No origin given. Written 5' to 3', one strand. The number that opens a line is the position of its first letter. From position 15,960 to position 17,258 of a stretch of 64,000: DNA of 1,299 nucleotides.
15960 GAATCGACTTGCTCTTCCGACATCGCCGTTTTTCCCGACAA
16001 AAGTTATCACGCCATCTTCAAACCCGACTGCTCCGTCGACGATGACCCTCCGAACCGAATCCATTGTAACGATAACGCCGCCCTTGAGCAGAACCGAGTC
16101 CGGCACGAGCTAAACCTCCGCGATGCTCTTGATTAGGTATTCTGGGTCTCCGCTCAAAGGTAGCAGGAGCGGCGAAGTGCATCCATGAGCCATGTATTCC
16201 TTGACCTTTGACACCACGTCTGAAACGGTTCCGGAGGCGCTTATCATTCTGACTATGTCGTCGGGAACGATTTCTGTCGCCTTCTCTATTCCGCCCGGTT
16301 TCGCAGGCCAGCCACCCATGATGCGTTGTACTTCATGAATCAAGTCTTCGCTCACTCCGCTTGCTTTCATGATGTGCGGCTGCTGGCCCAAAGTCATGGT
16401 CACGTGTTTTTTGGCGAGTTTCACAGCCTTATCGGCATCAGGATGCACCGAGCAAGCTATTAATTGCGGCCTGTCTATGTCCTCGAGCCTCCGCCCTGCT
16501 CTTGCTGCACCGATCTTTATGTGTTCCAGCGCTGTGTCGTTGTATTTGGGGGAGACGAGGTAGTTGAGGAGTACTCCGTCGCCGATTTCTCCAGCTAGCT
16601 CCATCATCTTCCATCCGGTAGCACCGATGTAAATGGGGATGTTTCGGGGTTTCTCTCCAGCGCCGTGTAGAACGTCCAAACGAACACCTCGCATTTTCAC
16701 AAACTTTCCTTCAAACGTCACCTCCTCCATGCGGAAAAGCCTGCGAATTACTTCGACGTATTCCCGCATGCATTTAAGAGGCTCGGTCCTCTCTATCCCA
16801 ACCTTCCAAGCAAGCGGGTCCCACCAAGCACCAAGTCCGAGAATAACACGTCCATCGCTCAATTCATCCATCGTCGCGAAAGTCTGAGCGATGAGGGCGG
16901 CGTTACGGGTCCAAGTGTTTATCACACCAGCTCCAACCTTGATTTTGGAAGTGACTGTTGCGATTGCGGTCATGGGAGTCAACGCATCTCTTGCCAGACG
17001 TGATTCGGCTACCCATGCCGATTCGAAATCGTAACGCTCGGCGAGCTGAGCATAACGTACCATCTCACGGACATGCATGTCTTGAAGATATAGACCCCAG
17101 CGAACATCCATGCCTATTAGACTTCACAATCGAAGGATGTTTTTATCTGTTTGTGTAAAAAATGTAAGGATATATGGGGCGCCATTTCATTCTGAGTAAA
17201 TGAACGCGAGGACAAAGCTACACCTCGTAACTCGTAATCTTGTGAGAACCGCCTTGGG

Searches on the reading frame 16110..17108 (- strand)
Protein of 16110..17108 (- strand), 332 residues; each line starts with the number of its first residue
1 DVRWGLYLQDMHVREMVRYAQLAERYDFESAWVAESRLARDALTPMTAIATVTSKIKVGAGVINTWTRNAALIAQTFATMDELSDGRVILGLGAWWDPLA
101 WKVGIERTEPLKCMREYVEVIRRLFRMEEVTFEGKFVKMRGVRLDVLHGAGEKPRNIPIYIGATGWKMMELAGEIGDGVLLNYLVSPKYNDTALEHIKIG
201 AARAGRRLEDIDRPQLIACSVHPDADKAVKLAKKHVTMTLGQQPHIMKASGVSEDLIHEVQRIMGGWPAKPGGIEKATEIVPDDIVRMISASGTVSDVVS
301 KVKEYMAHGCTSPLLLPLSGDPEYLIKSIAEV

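Call 76: search_protein_families(library=pfam, proteins=[window:16110-17108:-], max_evalue=0.0001)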
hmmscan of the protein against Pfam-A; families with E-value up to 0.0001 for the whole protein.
window:16110-17108:- (332 aa): 1 family
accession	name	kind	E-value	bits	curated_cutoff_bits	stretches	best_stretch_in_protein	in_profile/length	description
PF00296.26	Bac_luciferase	-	6.6e-68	229.8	27.9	1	11-310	20-312/314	Luciferase-like monooxygenase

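Call 78: search_protein_families(library=ncbifam, proteins=[window:16110-17108:-], max_evalue=0.00001)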
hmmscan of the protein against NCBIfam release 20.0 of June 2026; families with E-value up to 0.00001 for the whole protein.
window:16110-17108:- (332 aa): 30 families (the best 25 are shown)
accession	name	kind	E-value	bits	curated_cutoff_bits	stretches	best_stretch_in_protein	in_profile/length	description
NF002619.0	PRK02271.1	equivalog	5.6e-60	203.4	276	1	10-329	10-320/329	5,10-methylenetetrahydromethanopterin reductase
TIGR03555.1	F420_mer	equivalog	6.4e-60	203.2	348.7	1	8-312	6-301/325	5,10-methylenetetrahydromethanopterin reductase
TIGR04024.1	F420_NP1902A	hypoth_equivalog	1.3e-46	158.9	345.4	1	12-307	13-301/330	TIGR04024 family LLM class F420-dependent oxidoreductase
TIGR03559.1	F420_Rv3520c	subfamily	4.8e-36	124.4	335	1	13-312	12-321/325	LLM class F420-dependent oxidoreductase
TIGR03841.1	F420_Rv3093c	subfamily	8.6e-32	110.7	213.65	1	9-319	5-298/298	LLM class F420-dependent oxidoreductase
TIGR03857.1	F420_MSMEG_2249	hypoth_equivalog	4.6e-31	108.2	218.4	1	13-212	13-207/329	TIGR03857 family LLM class F420-dependent oxidoreductase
TIGR03564.1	F420_MSMEG_4879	subfamily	7.8e-27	94.5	234.25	1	17-237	2-216/265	TIGR03564 family F420-dependent LLM class oxidoreductase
TIGR03619.1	F420_Rv2161c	subfamily_domain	3.9e-26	92.1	166.9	1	36-234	41-238/247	TIGR03619 family F420-dependent LLM class oxidoreductase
TIGR03621.1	F420_MSMEG_2516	subfamily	2e-25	89.6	213.15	1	3-247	2-254/295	TIGR03621 family F420-dependent LLM class oxidoreductase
TIGR03842.1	F420_CPS_4043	hypoth_equivalog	4.3e-25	88.5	295.45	1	9-311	7-303/329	TIGR03842 family LLM class F420-dependent oxidoreductase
TIGR03617.1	F420_MSMEG_2256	subfamily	5.8e-24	84.6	278.15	1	23-307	4-290/318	TIGR03617 family F420-dependent LLM class oxidoreductase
TIGR03554.1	F420_G6P_DH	equivalog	9.1e-24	84.1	420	1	14-242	16-254/331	glucose-6-phosphate dehydrogenase (coenzyme-F420)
TIGR03560.1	F420_Rv1855c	subfamily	5.5e-21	75.4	231.4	1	39-213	49-224/227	TIGR03560 family F420-dependent LLM class oxidoreductase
TIGR03557.1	F420_G6P_family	subfamily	5.2e-18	65.2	210.4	1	9-314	8-291/316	TIGR03557 family F420-dependent LLM class oxidoreductase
TIGR03620.1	F420_MSMEG_4141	subfamily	6.1e-18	65.2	219.8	1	13-198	17-169/280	TIGR03620 family F420-dependent LLM class oxidoreductase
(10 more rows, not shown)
